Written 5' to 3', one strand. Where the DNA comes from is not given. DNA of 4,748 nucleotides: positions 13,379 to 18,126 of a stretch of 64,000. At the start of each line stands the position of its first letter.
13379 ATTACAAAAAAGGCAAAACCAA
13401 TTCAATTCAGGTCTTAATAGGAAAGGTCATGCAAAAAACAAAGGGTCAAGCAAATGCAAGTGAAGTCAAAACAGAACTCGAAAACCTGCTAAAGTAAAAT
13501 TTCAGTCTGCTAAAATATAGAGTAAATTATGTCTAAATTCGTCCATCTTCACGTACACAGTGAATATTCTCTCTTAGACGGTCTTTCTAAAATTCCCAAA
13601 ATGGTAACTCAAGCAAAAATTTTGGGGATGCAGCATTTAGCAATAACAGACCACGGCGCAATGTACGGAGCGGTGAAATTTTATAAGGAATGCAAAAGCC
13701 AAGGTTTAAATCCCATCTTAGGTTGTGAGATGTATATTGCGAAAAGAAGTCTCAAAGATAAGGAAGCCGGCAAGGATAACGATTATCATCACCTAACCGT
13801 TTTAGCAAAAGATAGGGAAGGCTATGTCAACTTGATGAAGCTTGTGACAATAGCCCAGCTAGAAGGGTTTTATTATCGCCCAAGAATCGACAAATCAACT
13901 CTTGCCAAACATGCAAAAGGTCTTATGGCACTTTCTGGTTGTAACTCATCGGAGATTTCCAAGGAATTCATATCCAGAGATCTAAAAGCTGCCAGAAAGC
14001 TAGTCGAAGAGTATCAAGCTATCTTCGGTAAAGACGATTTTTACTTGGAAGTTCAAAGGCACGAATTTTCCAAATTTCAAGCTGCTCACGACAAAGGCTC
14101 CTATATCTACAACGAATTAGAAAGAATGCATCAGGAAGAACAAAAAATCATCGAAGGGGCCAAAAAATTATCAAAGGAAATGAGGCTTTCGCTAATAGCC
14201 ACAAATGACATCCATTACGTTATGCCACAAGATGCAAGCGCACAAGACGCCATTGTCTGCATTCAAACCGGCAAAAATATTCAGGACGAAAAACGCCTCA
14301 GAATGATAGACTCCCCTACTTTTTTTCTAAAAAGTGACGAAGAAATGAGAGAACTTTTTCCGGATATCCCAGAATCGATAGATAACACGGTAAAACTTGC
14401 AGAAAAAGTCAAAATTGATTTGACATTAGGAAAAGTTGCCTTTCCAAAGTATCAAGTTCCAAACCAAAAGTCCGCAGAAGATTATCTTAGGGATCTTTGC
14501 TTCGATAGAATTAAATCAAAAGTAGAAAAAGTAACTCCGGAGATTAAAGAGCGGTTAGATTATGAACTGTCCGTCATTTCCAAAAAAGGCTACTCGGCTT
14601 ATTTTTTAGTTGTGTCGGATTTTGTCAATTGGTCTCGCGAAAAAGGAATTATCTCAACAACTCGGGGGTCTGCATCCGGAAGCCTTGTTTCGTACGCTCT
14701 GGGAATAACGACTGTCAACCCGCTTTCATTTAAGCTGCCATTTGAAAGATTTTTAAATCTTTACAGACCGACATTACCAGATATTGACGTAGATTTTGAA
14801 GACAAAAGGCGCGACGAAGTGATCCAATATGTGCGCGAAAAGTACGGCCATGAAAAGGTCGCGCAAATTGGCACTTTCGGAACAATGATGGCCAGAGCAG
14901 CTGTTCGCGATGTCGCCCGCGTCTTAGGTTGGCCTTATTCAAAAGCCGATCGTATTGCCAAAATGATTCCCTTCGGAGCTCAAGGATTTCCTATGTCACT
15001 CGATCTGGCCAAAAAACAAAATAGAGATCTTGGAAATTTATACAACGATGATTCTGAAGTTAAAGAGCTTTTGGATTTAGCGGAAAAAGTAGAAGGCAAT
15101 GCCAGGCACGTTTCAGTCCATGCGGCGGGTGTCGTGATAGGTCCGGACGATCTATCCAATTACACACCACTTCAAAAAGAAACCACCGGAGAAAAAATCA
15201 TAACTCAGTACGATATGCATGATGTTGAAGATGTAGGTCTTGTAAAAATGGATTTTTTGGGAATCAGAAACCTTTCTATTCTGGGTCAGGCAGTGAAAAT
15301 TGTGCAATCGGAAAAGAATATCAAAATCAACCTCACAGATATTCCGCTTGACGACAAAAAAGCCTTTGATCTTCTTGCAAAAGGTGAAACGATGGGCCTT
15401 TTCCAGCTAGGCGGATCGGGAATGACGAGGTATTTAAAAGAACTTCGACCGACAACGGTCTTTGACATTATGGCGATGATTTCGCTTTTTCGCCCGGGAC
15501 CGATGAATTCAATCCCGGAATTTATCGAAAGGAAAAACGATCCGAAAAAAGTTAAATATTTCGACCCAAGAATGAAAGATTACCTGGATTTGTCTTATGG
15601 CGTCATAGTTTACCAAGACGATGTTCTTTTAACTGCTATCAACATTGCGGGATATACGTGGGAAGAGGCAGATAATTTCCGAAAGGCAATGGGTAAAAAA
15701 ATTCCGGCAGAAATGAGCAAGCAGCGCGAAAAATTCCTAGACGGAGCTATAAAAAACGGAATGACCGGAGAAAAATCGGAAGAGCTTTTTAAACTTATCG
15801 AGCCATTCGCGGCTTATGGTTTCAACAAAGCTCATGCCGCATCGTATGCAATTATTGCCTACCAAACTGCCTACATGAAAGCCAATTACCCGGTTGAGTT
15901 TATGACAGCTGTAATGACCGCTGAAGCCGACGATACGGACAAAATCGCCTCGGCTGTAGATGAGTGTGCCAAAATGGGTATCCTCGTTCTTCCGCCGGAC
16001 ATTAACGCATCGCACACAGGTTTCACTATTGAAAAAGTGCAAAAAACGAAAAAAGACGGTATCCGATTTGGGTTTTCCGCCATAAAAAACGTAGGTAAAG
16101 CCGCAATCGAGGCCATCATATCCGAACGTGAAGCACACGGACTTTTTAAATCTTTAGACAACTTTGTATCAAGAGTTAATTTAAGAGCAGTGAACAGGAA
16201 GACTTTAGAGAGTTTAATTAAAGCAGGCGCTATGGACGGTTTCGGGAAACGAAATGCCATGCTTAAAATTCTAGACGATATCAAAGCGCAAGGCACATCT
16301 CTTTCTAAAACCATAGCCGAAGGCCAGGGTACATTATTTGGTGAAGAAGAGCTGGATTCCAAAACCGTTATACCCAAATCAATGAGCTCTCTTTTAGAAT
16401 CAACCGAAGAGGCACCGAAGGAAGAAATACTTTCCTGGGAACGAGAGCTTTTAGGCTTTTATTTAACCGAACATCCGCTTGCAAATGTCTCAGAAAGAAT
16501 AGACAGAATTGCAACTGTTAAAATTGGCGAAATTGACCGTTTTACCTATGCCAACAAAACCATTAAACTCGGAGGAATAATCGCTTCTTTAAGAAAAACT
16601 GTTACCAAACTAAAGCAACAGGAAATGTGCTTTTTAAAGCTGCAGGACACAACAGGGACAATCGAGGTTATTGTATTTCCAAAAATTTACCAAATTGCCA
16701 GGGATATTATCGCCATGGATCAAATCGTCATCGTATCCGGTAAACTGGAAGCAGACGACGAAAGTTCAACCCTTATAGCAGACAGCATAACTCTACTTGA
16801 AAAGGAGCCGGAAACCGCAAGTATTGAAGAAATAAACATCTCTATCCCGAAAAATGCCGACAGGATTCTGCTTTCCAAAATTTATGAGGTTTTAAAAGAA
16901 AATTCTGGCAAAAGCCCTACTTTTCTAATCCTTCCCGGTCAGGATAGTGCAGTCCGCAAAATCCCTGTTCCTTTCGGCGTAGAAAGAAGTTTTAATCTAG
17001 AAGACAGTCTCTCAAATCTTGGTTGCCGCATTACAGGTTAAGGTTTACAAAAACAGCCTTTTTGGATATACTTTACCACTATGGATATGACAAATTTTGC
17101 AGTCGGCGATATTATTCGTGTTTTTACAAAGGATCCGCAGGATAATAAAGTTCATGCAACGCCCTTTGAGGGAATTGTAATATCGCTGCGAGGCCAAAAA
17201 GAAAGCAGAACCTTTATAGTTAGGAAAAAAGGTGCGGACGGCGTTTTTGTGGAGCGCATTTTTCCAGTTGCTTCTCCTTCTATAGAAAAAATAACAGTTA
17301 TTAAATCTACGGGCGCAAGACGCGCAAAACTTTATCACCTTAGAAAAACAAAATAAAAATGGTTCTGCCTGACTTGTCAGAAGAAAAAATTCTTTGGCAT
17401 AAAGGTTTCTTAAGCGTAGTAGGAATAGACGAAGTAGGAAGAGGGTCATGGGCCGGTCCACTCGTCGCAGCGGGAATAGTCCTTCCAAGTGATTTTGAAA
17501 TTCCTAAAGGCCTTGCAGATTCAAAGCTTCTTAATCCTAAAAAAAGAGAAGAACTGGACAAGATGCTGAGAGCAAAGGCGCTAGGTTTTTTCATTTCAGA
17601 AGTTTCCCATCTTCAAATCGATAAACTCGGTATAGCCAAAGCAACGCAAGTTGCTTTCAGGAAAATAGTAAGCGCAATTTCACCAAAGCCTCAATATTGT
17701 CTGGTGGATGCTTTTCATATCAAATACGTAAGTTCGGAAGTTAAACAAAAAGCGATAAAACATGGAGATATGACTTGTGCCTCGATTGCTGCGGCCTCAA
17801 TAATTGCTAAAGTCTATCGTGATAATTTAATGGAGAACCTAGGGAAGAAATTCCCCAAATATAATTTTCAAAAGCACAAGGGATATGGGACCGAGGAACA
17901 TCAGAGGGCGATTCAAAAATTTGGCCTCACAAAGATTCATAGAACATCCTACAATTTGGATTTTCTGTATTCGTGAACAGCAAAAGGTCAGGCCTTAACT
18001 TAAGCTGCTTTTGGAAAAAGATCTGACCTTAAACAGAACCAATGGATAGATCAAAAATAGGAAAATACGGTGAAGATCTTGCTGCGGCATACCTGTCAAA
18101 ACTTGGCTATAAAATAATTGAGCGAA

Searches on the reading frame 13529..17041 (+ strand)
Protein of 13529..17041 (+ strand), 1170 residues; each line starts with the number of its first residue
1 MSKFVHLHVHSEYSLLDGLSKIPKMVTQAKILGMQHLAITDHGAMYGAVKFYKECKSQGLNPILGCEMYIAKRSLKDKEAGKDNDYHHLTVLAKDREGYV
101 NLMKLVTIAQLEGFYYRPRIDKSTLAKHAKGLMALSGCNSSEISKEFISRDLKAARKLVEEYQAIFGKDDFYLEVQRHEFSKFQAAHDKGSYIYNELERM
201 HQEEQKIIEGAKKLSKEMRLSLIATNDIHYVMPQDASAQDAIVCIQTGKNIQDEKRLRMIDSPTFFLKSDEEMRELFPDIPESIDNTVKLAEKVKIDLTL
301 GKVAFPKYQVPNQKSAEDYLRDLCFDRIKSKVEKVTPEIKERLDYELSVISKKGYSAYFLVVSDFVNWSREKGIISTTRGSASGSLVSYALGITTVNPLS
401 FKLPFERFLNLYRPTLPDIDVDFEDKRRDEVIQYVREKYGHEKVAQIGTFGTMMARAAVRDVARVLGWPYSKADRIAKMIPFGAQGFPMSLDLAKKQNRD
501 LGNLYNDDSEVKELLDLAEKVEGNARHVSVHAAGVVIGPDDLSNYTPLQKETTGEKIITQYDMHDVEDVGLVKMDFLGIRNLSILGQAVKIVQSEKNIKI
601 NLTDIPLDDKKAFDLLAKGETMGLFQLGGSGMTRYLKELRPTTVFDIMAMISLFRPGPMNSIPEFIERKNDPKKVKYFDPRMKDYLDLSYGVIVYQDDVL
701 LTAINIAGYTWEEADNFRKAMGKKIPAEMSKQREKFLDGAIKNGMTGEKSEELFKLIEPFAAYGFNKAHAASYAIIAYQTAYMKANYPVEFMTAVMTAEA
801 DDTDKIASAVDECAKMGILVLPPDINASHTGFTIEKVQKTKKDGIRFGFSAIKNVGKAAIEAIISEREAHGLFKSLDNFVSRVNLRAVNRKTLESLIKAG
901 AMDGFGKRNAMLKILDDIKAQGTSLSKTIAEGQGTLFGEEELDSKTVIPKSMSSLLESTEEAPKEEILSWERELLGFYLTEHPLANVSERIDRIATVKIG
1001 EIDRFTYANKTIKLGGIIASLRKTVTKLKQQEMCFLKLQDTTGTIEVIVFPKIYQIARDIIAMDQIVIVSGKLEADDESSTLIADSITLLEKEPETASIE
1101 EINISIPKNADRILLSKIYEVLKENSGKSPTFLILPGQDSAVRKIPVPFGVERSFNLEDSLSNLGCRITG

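Call 28: search_protein_families(library=pfam, proteins=[window:13529-17041:+], max_evalue=0.001)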
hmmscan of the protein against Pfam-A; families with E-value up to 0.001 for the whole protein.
window:13529-17041:+ (1170 aa): 5 families
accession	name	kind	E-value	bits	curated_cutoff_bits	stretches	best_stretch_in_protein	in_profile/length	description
PF07733.18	DNA_pol3_alpha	-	1.6e-98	329.9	23.9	1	318-578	1-260/260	Bacterial DNA polymerase III alpha NTPase domain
PF02811.25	PHP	-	1.1e-55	188.9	26.4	1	6-178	1-164/164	PHP domain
PF17657.6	DNA_pol3_finger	-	3.3e-52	176.6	22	1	581-744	1-166/166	Bacterial DNA polymerase III alpha subunit finger domain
PF14579.12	HHH_6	-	5e-30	104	25.6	1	817-909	1-87/90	Helix-hairpin-helix motif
PF01336.31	tRNA_anti-codon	-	2.1e-09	37.6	27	1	1016-1090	5-75/75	OB-fold nucleic acid binding domain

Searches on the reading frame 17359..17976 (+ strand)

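Call 29: search_protein_families(library=pfam, proteins=[window:17359-17976:+], max_evalue=0.001)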
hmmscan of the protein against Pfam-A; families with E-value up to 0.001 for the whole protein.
window:17359-17976:+ (205 aa): 1 family
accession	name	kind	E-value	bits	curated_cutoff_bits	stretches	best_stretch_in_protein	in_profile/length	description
PF01351.25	RNase_HII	-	2.8e-37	129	25.8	1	21-199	1-197/199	Ribonuclease HII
